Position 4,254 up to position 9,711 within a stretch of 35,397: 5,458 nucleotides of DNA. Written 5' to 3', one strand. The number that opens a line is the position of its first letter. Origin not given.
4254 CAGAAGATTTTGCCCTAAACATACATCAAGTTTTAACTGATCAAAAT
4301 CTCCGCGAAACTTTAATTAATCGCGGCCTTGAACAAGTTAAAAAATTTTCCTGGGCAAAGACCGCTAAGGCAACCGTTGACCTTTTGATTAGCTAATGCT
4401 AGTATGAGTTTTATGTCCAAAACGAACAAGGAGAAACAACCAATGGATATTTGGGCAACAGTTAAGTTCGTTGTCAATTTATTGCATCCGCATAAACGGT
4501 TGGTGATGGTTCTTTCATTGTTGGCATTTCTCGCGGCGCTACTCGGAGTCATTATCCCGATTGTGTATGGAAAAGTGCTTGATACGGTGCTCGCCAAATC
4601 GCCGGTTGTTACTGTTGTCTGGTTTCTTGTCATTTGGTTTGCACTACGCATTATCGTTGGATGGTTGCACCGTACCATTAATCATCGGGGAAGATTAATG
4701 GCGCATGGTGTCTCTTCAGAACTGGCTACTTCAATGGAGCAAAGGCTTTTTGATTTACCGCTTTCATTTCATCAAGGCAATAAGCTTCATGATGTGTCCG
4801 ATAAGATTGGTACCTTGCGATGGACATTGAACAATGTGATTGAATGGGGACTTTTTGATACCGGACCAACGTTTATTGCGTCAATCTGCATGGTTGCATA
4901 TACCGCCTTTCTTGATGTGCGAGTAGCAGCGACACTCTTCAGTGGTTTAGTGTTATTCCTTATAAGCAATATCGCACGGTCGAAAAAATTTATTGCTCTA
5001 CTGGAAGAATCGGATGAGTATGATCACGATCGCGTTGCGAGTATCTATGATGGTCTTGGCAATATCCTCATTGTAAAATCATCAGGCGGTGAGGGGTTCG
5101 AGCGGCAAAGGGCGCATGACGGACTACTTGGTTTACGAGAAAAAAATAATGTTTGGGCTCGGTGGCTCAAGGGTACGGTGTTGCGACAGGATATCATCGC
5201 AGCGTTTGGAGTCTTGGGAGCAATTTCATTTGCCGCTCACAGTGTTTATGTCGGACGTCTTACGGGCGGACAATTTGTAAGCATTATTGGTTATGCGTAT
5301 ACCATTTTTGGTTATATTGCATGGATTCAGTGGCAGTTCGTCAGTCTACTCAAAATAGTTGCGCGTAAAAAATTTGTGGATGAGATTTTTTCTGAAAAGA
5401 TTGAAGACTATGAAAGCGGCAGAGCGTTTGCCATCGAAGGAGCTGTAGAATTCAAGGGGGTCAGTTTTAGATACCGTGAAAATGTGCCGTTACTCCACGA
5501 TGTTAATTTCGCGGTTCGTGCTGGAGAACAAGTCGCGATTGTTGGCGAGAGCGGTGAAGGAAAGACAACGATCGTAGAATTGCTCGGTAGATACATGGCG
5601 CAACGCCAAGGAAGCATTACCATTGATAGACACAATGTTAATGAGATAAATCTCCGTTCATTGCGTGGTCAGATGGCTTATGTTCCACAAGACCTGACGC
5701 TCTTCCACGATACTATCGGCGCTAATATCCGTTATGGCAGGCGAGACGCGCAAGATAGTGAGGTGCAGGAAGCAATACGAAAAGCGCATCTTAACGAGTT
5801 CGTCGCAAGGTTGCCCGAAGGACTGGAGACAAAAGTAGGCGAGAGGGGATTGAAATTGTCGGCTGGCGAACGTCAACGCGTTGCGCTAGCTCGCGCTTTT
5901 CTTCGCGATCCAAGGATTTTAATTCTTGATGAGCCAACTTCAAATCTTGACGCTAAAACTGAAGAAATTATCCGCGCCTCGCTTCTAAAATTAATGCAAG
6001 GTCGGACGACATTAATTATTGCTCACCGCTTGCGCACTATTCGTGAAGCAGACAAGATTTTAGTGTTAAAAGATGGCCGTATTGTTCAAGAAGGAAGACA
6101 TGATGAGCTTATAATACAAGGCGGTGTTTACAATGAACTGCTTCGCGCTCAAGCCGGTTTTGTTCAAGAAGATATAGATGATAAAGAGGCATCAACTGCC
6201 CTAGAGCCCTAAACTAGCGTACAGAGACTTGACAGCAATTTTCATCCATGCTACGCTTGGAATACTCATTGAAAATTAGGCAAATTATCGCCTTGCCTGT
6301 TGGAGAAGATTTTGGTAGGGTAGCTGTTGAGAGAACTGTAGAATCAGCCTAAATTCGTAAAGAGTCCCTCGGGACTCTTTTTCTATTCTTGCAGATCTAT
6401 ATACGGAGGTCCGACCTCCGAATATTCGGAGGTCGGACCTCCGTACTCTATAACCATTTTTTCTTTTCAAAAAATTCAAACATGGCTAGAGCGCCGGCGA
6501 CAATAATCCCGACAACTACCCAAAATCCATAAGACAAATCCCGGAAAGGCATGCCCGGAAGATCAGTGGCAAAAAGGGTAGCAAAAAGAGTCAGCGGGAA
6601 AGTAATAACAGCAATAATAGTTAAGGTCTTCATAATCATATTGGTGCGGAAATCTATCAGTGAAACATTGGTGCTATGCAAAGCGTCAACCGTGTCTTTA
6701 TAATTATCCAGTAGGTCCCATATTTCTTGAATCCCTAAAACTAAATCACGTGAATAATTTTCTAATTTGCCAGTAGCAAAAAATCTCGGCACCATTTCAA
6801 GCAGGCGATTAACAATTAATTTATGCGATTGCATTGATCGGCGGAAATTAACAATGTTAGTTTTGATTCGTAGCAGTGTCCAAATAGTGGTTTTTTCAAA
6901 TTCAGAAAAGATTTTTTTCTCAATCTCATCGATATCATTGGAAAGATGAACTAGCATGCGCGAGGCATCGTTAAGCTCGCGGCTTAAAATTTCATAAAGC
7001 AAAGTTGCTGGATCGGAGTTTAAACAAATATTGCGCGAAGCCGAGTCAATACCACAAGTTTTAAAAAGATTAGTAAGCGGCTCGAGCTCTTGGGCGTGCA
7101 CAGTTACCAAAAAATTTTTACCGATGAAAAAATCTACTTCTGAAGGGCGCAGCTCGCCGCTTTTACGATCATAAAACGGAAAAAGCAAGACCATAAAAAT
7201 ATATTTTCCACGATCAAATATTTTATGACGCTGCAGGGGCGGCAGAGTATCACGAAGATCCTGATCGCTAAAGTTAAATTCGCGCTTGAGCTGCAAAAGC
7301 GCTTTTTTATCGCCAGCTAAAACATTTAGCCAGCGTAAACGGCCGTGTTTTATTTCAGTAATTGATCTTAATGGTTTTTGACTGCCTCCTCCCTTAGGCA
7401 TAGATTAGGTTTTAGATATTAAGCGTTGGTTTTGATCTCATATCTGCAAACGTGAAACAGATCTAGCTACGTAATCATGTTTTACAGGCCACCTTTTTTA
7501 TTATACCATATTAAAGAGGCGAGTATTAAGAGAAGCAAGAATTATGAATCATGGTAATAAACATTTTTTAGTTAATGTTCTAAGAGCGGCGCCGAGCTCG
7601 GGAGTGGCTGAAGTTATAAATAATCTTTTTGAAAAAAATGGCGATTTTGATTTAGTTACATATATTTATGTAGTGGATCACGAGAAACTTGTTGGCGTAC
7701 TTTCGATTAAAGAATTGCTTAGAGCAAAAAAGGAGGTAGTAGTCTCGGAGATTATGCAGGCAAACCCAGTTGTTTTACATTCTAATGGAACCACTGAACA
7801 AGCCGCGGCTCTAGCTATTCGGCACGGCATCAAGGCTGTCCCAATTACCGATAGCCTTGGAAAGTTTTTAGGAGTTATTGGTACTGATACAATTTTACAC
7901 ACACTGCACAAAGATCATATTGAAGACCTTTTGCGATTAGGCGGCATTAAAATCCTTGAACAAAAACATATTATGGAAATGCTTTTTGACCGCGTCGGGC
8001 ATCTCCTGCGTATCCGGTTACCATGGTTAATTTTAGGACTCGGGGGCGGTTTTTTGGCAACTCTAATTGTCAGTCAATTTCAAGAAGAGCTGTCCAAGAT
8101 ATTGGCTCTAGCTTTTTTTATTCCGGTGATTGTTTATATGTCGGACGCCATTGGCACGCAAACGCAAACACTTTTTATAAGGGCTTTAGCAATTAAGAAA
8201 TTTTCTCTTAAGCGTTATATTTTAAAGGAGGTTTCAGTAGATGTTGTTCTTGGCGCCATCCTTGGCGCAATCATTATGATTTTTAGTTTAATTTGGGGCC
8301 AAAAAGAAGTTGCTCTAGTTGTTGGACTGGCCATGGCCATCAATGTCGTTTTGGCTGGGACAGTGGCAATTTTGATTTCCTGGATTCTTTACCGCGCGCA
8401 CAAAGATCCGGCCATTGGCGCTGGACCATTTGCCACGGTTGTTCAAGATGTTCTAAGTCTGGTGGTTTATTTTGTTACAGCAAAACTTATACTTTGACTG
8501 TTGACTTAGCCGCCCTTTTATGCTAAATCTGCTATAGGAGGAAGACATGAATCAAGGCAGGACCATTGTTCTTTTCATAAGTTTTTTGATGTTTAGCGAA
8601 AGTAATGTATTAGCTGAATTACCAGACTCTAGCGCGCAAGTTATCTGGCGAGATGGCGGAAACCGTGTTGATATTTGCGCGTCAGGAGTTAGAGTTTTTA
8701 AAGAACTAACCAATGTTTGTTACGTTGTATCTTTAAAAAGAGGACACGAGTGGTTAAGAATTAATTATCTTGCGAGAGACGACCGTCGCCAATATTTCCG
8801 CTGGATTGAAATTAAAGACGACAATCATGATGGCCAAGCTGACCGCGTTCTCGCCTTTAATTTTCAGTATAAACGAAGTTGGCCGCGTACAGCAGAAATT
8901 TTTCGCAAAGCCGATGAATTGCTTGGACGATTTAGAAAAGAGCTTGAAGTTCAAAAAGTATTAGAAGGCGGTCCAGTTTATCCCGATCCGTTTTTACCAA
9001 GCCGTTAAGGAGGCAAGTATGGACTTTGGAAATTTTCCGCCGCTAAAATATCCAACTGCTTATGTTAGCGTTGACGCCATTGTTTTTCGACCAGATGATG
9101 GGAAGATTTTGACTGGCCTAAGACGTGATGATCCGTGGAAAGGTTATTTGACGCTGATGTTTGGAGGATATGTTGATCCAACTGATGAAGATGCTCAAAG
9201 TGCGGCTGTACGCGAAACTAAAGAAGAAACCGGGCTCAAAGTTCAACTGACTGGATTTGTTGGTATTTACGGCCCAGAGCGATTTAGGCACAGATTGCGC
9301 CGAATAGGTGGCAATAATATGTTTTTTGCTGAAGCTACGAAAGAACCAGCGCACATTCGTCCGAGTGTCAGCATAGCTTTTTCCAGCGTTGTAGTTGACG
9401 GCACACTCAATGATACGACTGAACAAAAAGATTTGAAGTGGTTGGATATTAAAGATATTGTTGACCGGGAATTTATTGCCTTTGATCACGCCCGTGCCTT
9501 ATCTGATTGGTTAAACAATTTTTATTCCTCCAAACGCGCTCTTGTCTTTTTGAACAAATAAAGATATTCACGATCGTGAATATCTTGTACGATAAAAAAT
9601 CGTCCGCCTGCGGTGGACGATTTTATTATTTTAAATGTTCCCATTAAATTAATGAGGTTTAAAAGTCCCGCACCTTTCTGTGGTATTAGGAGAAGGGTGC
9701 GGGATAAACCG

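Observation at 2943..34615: Recurrent heptanucleotide tandem arrays (often TAR-N4) next to start and stop codons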

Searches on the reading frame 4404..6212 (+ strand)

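Call 11: search_protein_families(library=pfam, proteins=[window:4404-6212:+])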
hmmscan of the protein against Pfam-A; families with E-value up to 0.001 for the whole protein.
window:4404-6212:+ (602 aa): 6 families
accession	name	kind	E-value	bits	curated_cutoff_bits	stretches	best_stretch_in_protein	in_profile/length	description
PF00005.33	ABC_tran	-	1.3e-32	113.7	25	1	364-513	1-137/137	ABC transporter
PF00664.28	ABC_membrane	-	5.7e-19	69.3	28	1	37-303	4-272/274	ABC transporter transmembrane region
PF20720.3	nSTAND3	-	6.1e-05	23.2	27.2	1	376-461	19-98/155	Novel STAND NTPase 3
PF13191.12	AAA_16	-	0.0001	23.3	32.6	1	370-534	18-162/167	AAA ATPase domain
PF13304.12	AAA_21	-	0.00031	21.3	27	0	484-539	203-295/304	AAA domain, putative AbiEii toxin, Type IV TA system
PF02463.25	SMC_N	-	0.00036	20.5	40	0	377-554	27-210/220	RecF/RecN/SMC N terminal domain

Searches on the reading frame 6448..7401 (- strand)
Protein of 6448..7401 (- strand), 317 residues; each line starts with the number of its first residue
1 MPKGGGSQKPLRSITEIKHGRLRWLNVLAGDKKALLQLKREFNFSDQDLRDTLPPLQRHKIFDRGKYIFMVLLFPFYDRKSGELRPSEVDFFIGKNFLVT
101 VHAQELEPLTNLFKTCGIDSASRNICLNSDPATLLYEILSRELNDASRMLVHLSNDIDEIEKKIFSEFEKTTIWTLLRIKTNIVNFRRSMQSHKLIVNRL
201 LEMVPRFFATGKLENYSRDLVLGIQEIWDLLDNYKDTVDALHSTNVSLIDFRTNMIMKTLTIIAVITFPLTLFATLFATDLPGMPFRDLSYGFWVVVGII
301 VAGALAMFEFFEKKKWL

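Call 11: search_protein_families(library=pfam, proteins=[window:6448-7401:-])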
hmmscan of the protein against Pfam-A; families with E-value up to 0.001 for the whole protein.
window:6448-7401:- (317 aa): 1 family
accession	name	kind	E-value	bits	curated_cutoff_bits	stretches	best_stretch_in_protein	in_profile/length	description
PF01544.23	CorA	-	2.5e-47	162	27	1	21-311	3-290/292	CorA-like Mg2+ transporter protein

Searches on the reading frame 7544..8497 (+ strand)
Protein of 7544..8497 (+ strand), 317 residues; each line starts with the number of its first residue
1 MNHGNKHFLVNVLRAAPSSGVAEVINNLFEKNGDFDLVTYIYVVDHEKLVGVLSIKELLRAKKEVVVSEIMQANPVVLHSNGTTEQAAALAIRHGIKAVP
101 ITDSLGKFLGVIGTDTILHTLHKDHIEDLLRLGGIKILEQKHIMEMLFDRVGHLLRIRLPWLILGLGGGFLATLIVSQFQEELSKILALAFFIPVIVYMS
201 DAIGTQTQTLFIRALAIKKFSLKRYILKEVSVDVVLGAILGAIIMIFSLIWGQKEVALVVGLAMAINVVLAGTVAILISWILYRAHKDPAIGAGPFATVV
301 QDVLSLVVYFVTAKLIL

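Call 11: search_protein_families(library=pfam, proteins=[window:7544-8497:+])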
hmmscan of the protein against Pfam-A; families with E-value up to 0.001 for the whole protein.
window:7544-8497:+ (317 aa): 2 families
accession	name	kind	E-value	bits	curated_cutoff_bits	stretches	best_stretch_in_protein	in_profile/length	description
PF01769.21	MgtE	-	2.9e-25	89.4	27.6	1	193-311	1-124/125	Divalent cation transporter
PF00571.33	CBS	-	1.2e-14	54.8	24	2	67-122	1-56/57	CBS domain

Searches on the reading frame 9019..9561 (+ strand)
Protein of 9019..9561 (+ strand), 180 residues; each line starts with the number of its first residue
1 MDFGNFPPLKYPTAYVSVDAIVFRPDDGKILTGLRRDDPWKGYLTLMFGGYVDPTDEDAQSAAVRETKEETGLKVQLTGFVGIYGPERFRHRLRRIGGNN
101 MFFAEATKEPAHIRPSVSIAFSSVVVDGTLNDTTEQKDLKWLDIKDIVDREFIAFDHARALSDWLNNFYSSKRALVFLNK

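Call 11: search_protein_families(library=pfam, proteins=[window:9019-9561:+])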
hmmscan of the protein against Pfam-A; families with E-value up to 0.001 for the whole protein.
window:9019-9561:+ (180 aa): 1 family
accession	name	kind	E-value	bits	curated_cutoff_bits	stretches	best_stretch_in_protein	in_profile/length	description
PF00293.34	NUDIX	-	2e-14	54.2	21.1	1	16-159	4-129/134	NUDIX domain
